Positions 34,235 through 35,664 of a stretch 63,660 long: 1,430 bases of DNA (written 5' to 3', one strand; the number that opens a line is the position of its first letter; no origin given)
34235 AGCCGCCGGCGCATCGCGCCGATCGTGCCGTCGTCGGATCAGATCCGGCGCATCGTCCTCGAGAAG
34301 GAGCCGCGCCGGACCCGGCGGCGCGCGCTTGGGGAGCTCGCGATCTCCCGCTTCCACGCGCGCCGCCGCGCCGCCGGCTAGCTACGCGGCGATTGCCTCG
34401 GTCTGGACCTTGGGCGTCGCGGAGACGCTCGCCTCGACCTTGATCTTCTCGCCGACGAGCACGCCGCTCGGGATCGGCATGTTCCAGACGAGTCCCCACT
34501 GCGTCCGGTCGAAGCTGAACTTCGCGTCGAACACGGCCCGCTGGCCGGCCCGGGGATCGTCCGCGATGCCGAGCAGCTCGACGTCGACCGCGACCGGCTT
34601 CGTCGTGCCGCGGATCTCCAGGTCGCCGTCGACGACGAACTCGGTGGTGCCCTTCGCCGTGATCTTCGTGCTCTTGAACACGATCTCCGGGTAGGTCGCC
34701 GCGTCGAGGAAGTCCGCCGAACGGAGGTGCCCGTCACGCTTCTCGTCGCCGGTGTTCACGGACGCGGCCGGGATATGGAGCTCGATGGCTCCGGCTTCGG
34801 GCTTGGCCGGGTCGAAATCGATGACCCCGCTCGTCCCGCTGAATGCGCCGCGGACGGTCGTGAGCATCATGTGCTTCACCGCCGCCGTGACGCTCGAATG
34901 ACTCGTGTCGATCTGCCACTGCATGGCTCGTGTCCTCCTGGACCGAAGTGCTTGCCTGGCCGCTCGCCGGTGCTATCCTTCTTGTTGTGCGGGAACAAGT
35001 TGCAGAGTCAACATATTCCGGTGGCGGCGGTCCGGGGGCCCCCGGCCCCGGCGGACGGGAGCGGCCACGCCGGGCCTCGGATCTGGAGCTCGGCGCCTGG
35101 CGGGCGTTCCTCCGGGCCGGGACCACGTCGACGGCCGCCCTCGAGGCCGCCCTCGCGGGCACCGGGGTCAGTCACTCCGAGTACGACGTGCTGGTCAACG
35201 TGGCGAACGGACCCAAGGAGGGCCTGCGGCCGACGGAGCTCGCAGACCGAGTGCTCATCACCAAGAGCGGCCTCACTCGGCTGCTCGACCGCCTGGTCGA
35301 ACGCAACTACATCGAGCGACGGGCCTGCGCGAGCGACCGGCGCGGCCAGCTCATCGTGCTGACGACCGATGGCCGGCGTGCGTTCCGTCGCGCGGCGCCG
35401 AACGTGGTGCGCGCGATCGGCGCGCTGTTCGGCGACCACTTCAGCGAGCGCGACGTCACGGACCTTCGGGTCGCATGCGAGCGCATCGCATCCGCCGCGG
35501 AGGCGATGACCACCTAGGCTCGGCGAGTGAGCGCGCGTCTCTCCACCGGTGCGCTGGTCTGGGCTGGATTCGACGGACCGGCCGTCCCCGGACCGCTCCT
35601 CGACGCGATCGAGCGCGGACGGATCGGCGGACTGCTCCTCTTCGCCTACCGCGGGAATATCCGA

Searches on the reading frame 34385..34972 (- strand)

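Call 42: search_protein_families(library=pfam, proteins=[window:34385-34972:-], max_evalue=0.00001)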
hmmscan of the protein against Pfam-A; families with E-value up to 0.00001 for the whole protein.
window:34385-34972:- (196 aa): 1 family
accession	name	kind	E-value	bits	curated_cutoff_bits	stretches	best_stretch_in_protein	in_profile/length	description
PF04264.18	YceI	-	8e-49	166.3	23.7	1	19-185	1-150/150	YceI-like domain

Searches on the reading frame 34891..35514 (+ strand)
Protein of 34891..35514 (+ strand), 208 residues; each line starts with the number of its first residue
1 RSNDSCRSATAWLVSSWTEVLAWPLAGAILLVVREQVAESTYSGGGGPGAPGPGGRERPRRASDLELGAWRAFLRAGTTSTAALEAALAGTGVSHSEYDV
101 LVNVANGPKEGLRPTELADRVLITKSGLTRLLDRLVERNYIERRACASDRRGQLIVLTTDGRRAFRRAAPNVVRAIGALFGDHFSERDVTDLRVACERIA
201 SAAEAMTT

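Call 42: search_protein_families(library=pfam, proteins=[window:34891-35514:+], max_evalue=0.00001)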
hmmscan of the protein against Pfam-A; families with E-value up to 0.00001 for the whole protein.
window:34891-35514:+ (208 aa): 2 families
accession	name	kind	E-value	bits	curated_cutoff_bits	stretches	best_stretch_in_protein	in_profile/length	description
PF12802.13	MarR_2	-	2.2e-15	57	27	1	92-151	2-60/61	MarR family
PF01047.28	MarR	-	2.9e-10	40.3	24.6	1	94-151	2-57/59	MarR family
